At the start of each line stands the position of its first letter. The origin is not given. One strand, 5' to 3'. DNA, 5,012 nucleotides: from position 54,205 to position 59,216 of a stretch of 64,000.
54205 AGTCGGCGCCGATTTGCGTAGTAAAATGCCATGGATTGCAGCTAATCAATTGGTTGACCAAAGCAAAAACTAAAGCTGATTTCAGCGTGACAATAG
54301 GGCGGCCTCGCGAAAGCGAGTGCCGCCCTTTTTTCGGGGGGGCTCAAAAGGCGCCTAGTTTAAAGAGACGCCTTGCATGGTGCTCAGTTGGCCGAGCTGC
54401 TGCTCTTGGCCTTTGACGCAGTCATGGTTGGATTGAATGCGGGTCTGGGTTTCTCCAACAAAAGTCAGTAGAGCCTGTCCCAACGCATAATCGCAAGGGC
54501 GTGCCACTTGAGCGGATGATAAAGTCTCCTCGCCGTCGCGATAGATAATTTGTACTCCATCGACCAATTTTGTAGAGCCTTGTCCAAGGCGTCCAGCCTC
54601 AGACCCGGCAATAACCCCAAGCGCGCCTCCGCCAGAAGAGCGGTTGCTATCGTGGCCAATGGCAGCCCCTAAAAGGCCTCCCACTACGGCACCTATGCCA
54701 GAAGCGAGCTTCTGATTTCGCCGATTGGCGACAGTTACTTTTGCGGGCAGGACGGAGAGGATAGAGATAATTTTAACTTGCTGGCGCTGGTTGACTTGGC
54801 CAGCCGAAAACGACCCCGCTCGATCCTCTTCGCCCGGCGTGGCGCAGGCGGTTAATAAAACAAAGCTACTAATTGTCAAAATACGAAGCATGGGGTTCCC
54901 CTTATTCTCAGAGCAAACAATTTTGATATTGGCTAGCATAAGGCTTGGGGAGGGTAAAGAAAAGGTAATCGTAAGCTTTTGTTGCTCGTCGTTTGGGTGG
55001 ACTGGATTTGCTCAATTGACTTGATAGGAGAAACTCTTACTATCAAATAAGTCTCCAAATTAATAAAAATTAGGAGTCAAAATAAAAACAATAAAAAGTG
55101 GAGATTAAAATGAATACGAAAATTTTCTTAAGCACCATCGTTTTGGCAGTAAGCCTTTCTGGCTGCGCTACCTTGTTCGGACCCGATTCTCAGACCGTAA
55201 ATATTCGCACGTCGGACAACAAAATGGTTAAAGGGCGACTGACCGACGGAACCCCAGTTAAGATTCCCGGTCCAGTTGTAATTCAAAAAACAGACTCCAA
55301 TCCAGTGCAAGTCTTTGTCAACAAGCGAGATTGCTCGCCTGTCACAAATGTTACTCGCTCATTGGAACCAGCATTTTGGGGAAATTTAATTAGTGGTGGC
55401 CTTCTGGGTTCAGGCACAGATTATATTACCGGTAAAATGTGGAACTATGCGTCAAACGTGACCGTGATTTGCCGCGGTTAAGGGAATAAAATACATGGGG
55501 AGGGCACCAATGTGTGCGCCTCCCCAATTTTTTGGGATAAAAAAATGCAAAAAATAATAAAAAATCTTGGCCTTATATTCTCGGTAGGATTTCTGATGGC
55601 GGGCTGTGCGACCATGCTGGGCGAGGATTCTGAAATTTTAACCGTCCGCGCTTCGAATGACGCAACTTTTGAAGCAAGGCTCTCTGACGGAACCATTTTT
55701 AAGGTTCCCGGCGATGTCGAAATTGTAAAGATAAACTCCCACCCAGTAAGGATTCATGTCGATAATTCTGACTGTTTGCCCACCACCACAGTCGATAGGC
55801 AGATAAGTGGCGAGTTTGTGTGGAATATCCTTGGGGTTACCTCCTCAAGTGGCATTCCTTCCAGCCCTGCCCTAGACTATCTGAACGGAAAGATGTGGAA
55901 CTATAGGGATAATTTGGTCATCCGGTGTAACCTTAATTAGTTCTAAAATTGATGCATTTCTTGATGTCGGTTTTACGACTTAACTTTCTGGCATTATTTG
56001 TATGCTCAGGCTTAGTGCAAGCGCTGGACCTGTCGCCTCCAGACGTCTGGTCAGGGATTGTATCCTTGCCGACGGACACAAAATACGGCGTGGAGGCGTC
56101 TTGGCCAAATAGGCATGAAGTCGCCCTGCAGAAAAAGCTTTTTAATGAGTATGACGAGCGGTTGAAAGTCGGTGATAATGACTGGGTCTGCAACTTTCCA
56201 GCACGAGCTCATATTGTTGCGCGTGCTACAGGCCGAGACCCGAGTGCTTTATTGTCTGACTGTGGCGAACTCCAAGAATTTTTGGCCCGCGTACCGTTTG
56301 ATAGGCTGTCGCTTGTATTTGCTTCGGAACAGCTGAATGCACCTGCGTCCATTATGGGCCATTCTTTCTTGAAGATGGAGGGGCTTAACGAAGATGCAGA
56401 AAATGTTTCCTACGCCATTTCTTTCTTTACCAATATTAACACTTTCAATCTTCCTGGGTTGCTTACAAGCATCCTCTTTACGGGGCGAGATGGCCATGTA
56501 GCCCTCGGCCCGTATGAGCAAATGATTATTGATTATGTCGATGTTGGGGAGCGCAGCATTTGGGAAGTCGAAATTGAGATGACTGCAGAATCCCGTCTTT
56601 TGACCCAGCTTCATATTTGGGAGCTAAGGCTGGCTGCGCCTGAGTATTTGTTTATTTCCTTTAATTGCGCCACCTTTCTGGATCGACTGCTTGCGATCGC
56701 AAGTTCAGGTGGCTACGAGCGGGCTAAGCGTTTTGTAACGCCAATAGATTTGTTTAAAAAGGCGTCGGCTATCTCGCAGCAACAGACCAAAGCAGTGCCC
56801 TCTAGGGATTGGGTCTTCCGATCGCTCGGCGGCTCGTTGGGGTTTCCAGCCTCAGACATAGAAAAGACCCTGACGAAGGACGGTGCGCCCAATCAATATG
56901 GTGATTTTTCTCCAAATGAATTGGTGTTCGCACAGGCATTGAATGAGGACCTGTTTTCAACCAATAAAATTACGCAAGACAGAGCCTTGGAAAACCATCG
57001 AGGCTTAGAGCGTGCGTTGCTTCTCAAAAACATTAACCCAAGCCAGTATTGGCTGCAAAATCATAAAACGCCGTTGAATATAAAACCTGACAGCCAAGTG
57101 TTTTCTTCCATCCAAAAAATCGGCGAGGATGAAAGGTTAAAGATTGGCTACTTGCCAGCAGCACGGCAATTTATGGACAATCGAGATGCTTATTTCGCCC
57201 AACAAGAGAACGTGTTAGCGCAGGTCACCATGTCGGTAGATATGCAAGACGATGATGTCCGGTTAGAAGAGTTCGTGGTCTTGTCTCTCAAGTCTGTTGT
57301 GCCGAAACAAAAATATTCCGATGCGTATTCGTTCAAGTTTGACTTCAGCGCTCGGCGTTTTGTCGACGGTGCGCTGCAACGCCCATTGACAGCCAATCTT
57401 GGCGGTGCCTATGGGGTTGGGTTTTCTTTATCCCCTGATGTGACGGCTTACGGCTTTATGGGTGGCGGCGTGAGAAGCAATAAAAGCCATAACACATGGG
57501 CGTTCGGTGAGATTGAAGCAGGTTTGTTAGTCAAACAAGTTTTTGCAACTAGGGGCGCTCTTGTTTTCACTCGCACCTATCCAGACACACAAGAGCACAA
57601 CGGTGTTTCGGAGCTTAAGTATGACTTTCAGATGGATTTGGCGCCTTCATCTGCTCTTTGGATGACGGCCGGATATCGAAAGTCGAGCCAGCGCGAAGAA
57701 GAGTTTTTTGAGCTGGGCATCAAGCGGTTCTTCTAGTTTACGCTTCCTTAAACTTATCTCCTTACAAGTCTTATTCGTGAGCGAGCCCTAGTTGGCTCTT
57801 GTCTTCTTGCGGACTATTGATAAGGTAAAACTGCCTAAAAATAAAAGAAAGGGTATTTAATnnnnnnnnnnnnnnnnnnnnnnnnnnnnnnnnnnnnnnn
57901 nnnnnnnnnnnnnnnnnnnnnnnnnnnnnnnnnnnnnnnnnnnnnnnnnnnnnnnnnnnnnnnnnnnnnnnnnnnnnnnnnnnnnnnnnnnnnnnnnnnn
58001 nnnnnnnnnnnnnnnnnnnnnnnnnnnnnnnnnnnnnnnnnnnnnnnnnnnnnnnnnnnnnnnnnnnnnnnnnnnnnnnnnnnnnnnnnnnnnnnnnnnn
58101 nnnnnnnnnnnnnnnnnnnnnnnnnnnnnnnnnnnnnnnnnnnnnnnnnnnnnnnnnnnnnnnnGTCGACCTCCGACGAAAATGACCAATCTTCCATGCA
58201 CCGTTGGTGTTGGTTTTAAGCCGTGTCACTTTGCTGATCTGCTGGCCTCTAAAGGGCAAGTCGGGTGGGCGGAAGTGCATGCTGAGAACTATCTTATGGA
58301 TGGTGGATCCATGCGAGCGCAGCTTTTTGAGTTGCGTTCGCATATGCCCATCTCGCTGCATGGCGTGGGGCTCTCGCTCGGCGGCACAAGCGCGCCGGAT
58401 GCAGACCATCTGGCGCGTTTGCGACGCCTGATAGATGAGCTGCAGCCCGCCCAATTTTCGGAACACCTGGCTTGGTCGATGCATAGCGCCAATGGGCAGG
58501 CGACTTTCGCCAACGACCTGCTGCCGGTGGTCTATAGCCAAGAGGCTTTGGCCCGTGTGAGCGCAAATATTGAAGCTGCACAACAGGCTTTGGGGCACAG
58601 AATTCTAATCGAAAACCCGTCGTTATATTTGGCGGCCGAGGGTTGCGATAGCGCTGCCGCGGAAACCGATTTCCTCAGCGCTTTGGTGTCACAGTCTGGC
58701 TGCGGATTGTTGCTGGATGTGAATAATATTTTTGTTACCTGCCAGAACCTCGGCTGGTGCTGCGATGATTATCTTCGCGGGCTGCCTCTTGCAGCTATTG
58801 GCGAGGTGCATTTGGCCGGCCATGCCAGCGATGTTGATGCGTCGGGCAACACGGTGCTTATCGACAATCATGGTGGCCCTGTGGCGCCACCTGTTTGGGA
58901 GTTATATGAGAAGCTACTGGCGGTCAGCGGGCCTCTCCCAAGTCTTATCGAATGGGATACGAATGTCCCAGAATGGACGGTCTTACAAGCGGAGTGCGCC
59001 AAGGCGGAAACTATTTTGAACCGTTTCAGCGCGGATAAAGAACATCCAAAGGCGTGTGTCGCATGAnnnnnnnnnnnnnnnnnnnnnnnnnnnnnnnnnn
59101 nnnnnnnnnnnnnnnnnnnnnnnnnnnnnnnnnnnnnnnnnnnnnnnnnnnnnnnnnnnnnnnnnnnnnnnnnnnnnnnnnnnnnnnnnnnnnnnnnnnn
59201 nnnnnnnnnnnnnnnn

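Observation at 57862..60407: Complete DUF2282-DUF692-DUF2063-DoxX operon: an uncharacterised MNIO (bufferin/Hvf-type) RiPP system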

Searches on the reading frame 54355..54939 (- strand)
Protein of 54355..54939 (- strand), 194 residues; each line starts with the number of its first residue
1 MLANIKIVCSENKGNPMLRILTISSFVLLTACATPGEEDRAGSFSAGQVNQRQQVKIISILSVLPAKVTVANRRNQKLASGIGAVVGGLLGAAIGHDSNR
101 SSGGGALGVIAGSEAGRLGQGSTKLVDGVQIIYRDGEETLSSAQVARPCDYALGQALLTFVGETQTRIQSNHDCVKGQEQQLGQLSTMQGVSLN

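Call 27: search_protein_families(library=pfam, proteins=[window:54355-54939:-], max_evalue=0.001)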
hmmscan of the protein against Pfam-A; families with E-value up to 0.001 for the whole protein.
window:54355-54939:- (194 aa): 1 family
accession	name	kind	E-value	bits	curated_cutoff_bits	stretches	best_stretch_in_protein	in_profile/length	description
PF13488.11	Gly-zipper_Omp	-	0.00065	20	25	1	78-96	22-40/46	Glycine zipper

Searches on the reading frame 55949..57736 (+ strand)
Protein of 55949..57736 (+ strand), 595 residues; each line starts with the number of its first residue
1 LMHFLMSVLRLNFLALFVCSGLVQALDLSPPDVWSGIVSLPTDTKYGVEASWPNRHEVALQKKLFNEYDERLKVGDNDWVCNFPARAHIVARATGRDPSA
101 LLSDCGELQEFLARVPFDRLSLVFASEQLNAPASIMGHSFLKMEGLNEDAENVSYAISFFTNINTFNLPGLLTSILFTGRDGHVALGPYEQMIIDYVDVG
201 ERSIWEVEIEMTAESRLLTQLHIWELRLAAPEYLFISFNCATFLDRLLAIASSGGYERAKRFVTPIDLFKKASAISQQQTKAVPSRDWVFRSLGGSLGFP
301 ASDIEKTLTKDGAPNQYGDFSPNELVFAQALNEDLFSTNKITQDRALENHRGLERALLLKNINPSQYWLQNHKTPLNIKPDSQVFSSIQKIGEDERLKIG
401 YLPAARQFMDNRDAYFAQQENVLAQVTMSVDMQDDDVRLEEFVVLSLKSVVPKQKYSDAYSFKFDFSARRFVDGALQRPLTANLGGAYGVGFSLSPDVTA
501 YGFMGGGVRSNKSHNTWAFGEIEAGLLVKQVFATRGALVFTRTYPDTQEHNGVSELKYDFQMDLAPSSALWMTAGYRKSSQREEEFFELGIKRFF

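Call 3: search_protein_families(library=pfam, proteins=[window:55949-57736:+], max_evalue=0.01)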
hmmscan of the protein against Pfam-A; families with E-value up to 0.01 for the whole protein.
window:55949-57736:+ (595 aa): 2 families
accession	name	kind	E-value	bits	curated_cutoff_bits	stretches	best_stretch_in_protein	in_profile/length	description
PF13387.12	Lnb_N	-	4.7e-26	91.9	22.2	1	109-270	3-170/175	Lnb N-terminal periplasmic domain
PF25222.1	DUF7840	-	1.9e-14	54.3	27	1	394-594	23-224/224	Domain of unknown function (DUF7840)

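Call 4: search_protein_families(library=ncbifam, proteins=[window:55949-57736:+], max_evalue=0.01)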
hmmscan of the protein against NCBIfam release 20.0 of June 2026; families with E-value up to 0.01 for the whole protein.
window:55949-57736:+ (595 aa): 0 families

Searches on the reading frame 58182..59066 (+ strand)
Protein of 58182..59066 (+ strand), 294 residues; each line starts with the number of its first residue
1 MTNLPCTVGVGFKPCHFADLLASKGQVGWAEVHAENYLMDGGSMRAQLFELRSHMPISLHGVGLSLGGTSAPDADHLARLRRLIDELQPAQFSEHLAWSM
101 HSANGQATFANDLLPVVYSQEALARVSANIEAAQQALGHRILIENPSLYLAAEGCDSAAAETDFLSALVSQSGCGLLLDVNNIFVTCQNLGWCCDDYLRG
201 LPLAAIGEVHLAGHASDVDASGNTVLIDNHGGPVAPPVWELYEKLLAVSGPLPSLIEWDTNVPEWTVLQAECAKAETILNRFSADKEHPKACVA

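Call 3: search_protein_families(library=pfam, proteins=[window:58182-59066:+], max_evalue=0.01)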
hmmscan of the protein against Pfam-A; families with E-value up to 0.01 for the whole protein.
window:58182-59066:+ (294 aa): 1 family
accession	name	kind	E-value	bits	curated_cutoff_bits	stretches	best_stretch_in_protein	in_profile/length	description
PF05114.20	MbnB_TglH_ChrH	-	5.5e-91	304.9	25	1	8-279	2-262/263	RiPP precursor modification enzyme MbnB/TglH/ChrH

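Call 4: search_protein_families(library=ncbifam, proteins=[window:58182-59066:+], max_evalue=0.01)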
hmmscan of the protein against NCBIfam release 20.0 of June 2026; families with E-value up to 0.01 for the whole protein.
window:58182-59066:+ (294 aa): 5 families
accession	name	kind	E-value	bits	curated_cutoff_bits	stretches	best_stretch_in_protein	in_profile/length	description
NF050167.1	MNIO_BufB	equivalog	4.3e-99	331.1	310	1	8-276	1-262/262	MNIO family bufferin maturase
NF003818.2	PRK05409.1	equivalog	5e-59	200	360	1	8-276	2-261/264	HvfB family MNIO-type RiPP peptide maturase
NF050151.1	RiPP_MNIO_ApyH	equivalog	6e-26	91.2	400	1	47-278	47-279/283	multinuclear non-heme iron-dependent oxidative enzyme ApyH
TIGR04159.2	methbact_MbnB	equivalog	7.4e-14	51.9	325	1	21-236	17-215/261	methanobactin biosynthesis protein MbnB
NF050165.1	MNIO_ChrH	equivalog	2.7e-06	26.7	600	1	78-239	82-237/363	MNIO family chryseobactin maturase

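Call 10: search_solved_structures(query=window:58182-59066:+, max_evalue=0.001, show_alignments=3)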
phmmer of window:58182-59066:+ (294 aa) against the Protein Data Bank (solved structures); distinct sequences matched with E-value up to 0.001: 8.
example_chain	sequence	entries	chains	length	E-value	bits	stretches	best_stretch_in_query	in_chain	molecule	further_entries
3bww_A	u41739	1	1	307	3.5e-31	112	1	22-218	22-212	Protein of unknown function DUF692/COG3220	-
8hci_D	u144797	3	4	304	1.7e-14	57.2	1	114-259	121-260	DUF692 family protein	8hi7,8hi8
7fc0_B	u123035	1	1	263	1.2e-07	34.7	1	20-235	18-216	Methanobactin biosynthesis cassette protein MbnB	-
7fc0_E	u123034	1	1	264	1.2e-07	34.7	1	20-235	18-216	Methanobactin biosynthesis cassette protein MbnB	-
7dz9_A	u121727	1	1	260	8.2e-07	32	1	80-261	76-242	MbnB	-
7dz9_B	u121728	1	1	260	8.3e-07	32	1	80-261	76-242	cpMbnB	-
7tcr_A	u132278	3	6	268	4.4e-05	26.3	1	78-214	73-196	Methanobactin biosynthesis cassette protein MbnB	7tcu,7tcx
7tcw_A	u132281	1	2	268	5.8e-05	25.9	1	78-195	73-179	Methanobactin biosynthesis cassette protein MbnB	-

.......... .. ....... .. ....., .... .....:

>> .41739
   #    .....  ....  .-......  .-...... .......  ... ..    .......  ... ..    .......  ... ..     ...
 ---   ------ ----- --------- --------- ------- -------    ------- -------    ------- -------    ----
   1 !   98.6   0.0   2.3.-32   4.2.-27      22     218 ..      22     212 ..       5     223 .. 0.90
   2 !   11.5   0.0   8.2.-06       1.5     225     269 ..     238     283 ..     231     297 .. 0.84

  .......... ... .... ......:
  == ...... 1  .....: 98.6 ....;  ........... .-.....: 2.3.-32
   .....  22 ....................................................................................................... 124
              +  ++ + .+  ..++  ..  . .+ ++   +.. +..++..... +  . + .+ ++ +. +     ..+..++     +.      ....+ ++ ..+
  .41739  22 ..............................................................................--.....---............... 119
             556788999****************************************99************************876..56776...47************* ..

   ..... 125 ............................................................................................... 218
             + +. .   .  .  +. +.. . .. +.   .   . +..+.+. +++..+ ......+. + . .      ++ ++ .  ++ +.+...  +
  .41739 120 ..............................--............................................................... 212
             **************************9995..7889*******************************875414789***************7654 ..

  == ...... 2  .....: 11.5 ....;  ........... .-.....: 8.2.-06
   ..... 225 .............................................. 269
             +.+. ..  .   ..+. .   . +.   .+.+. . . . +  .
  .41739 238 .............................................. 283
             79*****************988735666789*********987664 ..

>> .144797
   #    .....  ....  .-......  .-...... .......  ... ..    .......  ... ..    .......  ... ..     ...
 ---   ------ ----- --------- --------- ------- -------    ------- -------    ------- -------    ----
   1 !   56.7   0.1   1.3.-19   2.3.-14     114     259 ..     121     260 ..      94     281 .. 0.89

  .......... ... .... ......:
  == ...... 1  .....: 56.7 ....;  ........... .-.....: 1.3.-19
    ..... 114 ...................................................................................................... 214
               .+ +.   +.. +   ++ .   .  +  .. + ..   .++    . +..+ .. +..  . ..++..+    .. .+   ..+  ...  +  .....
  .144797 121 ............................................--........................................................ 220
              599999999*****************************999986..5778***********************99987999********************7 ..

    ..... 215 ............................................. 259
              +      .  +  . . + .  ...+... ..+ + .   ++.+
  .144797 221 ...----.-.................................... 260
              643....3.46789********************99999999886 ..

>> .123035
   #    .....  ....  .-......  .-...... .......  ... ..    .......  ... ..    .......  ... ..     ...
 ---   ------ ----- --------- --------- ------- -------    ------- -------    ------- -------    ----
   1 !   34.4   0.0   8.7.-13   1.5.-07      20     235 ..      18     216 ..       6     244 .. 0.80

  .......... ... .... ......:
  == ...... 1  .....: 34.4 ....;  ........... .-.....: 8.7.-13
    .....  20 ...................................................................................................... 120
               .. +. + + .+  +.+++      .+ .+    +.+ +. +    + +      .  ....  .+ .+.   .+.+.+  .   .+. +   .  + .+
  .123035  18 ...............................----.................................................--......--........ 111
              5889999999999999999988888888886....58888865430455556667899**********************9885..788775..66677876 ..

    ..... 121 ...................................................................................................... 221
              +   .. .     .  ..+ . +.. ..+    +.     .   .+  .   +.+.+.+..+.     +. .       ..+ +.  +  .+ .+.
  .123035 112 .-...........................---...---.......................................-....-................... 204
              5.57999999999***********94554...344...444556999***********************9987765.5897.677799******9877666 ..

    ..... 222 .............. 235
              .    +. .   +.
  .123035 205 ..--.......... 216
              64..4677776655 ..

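Call 18: find_related_loci(query=window:58182-59066:+, collection=genome_contigs, flank=8000)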
Query window:58182-59066:+ (294 aa) in genome_contigs; peptide patterns used: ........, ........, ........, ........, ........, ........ (x = any residue, [..] = any of these).
136 stretches matched a pattern; 116 encode a relative of the query (tblastn E <= 1e-3); the best 80 are kept; 80 distinct loci.
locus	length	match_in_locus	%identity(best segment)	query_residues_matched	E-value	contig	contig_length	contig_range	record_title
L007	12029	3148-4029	95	1-294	0e+0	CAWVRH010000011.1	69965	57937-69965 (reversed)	MAG TPA_asm: uncultured Rhodobiaceae bacterium isolate ERR3589556_binner123_53 genome assembly, contig: ERZ7462938.129,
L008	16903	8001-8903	78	1-294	3e-154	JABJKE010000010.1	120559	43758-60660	MAG: Rhodobiaceae bacterium isolate SI074_bin84 k141_465237, whole genome shotgun sequence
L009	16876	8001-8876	66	1-287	2e-126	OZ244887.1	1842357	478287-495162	MAG: Parvibaculaceae bacterium isolate 5984cccc-a9f3-4977-b2d2-898f9db29970 genome assembly, chromosome: 1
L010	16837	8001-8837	67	1-283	2e-126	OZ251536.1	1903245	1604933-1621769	MAG: Parvibaculaceae bacterium isolate 477184f9-e31c-4336-878d-1e16df3a7aac genome assembly, chromosome: 1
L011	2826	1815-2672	63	1-283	4e-121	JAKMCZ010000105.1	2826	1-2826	MAG: Alphaproteobacteria bacterium isolate MOX_bin7 alldata_k127_685021, whole genome shotgun sequence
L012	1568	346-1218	62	1-290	2e-124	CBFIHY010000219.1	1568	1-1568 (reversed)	MAG: Alphaproteobacteria bacterium isolate Co_bin_77_strict genome assembly, contig: Co_bin_77_strict_c219, whole genome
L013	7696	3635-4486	62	1-283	6e-113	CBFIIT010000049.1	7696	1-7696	MAG: Alphaproteobacteria bacterium isolate Co_bin_852_strict genome assembly, contig: Co_bin_852_strict_c49, whole genom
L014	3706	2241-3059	52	2-280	3e-94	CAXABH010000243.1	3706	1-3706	MAG TPA_asm: uncultured Rhodobacterales bacterium isolate ERR771103_binner13_Refined_1 genome assembly, contig: ERZ17412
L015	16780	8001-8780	55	2-267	2e-92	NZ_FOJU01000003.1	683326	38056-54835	Poseidonocella pacifica strain DSM 29316, whole genome shotgun sequence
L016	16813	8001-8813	51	2-279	2e-91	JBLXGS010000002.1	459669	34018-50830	MAG: Roseobacteraceae bacterium isolate ET05-02 T05maxbin_out.009_metabat.1RE.5K@2, whole genome shotgun sequence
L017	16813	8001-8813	53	4-281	3e-91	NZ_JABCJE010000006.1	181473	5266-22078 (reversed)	Donghicola mangrovi strain B5-SW-15 6, whole genome shotgun sequence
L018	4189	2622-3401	55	3-268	3e-91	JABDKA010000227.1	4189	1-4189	MAG: Sulfitobacter sp. isolate SS_bin_37 k127_1354372, whole genome shotgun sequence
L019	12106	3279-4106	52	1-284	4e-91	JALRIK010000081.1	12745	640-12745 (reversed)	MAG: Marivivens sp. isolate QJ.1 NODE_81_length_12745_cov_3.801784, whole genome shotgun sequence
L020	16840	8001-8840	53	1-289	2e-89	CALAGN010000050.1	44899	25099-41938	MAG TPA_asm: uncultured Octadecabacter sp. isolate ERR2206754_bin.13_CONCOCT_v1.1_MAG genome assembly, contig: ERZ887837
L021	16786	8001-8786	52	3-271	9e-89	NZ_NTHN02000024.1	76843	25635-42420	Alloyangia mangrovi strain SAOS 153D NODE_24_length_76843_cov_226.388342, whole genome shotgun sequence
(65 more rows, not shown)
